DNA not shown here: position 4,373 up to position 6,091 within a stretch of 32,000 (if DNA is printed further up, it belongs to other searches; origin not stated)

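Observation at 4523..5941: Orphan 472-aa protein with a PD-(D/E)xK-like N-terminus in the tnpB position of a decayed IS200/IS605-like element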

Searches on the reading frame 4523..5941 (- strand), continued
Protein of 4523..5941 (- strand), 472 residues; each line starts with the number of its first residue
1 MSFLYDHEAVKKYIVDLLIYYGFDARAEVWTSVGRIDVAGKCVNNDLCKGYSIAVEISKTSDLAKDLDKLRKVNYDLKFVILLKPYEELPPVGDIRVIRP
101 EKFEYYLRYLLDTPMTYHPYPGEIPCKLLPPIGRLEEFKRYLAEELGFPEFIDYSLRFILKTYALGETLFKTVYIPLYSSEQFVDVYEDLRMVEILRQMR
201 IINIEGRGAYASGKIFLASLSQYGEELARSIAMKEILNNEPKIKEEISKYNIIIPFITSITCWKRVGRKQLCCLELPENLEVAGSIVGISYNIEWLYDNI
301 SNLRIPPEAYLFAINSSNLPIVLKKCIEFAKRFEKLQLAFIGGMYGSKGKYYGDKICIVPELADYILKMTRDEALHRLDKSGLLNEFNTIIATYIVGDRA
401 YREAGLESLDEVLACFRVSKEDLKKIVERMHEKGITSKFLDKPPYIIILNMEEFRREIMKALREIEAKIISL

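Call 61: find_encoding_contigs(protein=P0076, flank=6000, max_places=2)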
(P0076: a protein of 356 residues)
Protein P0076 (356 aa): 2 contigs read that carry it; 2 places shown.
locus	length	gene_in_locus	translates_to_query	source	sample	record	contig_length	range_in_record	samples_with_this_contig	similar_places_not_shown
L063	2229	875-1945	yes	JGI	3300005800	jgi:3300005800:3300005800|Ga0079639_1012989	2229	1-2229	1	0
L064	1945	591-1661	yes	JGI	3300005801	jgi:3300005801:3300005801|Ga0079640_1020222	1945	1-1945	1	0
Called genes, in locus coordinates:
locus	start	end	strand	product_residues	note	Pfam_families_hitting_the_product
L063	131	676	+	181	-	PF02517:Rce1-like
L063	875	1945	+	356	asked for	-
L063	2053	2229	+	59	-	?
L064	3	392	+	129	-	?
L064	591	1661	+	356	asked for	-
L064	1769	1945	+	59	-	?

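Call 66: search_protein_families(library=pfam, proteins=[L057:5-886:+, L057:924-1586:+, L057:5484-6305:-, L057:1978-2163:-, L001:4771-5418:-, L001:2599-2889:+, L059:1835-2821:+, L062:1325-1948:+, L007:7626-7865:+, L055:2088-2939:-], max_evalue=0.01)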
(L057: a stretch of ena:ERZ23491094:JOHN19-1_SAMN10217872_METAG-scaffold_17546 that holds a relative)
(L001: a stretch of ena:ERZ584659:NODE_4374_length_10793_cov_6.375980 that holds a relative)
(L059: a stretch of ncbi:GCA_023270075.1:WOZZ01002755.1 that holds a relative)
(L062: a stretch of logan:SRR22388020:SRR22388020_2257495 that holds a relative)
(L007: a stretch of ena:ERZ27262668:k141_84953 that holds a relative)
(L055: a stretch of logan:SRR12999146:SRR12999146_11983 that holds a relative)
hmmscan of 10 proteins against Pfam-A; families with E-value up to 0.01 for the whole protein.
L057:5-886:+ (293 aa): 1 family
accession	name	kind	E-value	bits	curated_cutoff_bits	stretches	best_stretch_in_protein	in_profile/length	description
PF16795.10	Phage_integr_3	-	1.8e-55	187.7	27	1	130-287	1-161/161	Archaeal phage integrase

L057:924-1586:+ (220 aa): 0 families

L057:5484-6305:- (273 aa): 0 families

L057:1978-2163:- (61 aa): 2 families
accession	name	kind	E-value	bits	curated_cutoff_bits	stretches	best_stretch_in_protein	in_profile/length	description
PF04014.23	MazE_antitoxin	-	3.4e-10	40.1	24.7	1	19-57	3-42/48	Antidote-toxin recognition MazE, bacterial antitoxin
PF15937.10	PrlF_antitoxin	-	0.0011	19.5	32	1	18-51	2-36/99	prlF antitoxin for toxin YhaV_toxin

L001:4771-5418:- (215 aa): 1 family
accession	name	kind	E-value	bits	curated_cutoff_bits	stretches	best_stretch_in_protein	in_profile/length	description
PF13412.12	HTH_24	-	0.004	17.1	21.9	0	57-95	2-40/48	Winged helix-turn-helix DNA-binding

L001:2599-2889:+ (96 aa): 2 families
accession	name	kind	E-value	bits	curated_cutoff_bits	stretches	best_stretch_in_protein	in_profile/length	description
PF01978.25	TrmB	-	0.00058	20.1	25.6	1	20-73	11-63/68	Sugar-specific transcriptional regulator TrmB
PF09339.16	HTH_IclR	-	0.0021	18.2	22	1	38-63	23-50/52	IclR helix-turn-helix domain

L059:1835-2821:+ (328 aa): 0 families

L062:1325-1948:+ (207 aa): 0 families

L007:7626-7865:+ (79 aa): 0 families

L055:2088-2939:- (283 aa): 3 families
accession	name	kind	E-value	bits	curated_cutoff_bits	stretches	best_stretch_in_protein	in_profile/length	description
PF00534.26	Glycos_transf_1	-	2.2e-19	70.1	26.4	1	166-240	73-149/172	Glycosyl transferases group 1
PF13692.12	Glyco_trans_1_4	-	8.2e-14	52.5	27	1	144-245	33-138/142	Glycosyl transferases group 1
PF13524.12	Glyco_trans_1_2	-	0.0028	18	25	1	137-242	6-107/144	Glycosyl transferase-like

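Call 78: search_protein_families(library=pfam, proteins=[L005:2-1243:+, L001:2-1057:-, L001:9224-10678:+, L060:2752-3066:+], max_evalue=0.01)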
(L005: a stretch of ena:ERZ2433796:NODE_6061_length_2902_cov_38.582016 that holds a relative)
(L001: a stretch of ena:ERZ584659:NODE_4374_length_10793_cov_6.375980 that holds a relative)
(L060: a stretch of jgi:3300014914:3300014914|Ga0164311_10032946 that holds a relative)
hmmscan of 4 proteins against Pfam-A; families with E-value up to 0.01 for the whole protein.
L005:2-1243:+ (413 aa): 3 families
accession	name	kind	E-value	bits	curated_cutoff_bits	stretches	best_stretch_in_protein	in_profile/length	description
PF04471.18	Mrr_cat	-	1.5e-09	38.4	21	1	249-347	9-103/115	Restriction endonuclease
PF10356.15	RRG7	-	0.0009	19.1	22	1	290-338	83-136/185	Required for respiratory growth protein 7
PF18821.6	LPD7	-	0.0013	19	27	1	107-139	27-59/92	Large polyvalent protein-associated domain 7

L001:2-1057:- (352 aa): 1 family
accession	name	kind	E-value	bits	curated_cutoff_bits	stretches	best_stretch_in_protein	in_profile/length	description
PF18884.5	TSP3_bac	-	0.00061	20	25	0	79-90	8-19/22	Bacterial TSP3 repeat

L001:9224-10678:+ (485 aa): 1 family
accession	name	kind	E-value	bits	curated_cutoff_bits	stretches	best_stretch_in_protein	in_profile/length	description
PF01935.23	DUF87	-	3.1e-15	57.3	23.2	1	184-297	5-123/220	Helicase HerA, central domain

L060:2752-3066:+ (105 aa): 1 family
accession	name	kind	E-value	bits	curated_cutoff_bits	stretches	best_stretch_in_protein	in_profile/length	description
PF02754.22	CCG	-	1.1e-10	41.8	20.6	1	47-96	2-48/85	Cysteine-rich domain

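Call 80: find_related_loci(query=A1, collection=metagenome_contigs, flank=8000)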
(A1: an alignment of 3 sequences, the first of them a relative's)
Query A1 (472 aa) in metagenome_contigs; peptide patterns used: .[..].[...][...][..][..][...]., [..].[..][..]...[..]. (x = any residue, [..] = any of these).
477 stretches matched a pattern; 1 encode a relative of the query (tblastn E <= 1e-3); 1 distinct loci.
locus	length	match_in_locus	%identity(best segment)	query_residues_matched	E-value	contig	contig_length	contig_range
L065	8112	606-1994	46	5-472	1e-133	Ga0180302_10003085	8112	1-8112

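Call 81: list_cluster_members(proteins=[P0017, P0042, P0002, P0003, P0012, P0031, P0004])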
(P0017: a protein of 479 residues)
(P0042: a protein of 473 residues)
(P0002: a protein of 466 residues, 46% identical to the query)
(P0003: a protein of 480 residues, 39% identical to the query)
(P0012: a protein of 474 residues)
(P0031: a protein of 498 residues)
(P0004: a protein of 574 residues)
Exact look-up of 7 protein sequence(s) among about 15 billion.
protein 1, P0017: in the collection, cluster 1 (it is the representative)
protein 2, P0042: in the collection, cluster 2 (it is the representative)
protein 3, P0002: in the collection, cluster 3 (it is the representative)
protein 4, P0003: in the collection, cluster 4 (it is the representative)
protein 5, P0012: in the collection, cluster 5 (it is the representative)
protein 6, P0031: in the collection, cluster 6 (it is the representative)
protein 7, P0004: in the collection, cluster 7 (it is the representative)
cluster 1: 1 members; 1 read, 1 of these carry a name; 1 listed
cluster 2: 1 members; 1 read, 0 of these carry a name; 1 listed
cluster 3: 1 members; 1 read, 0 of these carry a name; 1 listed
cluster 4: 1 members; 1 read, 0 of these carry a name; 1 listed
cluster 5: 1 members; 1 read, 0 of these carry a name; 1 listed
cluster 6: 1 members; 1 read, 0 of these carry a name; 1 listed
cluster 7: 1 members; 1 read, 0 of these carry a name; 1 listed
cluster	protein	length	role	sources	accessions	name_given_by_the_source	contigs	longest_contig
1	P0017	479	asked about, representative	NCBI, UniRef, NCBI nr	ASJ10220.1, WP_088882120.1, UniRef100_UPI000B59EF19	hypothetical protein A3L12_02375 [Thermococcus sp. P6] | hypothetical protein n=1 Tax=Thermococcus sp. P6 TaxID=122420 RepID=UPI000B59EF19 | hypothetical protein [Thermococcus sp. P6]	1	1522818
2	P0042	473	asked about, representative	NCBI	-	-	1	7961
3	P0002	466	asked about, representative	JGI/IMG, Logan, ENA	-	-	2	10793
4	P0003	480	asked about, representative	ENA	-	-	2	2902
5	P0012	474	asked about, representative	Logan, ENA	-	-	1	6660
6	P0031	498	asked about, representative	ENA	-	-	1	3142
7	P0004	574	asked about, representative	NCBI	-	-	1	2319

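Call 84: search_protein_families(library=phrogs, proteins=[P0001, P0012, L057:2244-3767:+, P0046, P0042, P0017, P0041, P0062], max_evalue=0.01)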
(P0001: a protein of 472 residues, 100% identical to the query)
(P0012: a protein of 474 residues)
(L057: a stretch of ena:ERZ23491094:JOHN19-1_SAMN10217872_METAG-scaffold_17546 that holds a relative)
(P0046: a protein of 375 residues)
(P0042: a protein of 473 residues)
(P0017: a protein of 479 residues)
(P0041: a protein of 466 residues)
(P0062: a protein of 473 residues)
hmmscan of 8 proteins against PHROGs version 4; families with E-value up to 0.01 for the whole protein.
P0001 (472 aa): 0 families

P0012 (474 aa): 1 family
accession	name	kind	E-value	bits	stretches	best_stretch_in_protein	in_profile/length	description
phrog_12817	-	transcription regulation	1.1e-05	26.4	0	143-235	56-144/151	transcriptional regulator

L057:2244-3767:+ (507 aa): 0 families

P0046 (375 aa): 0 families

P0042 (473 aa): 0 families

P0017 (479 aa): 0 families

P0041 (466 aa): 0 families

P0062 (473 aa): 0 families
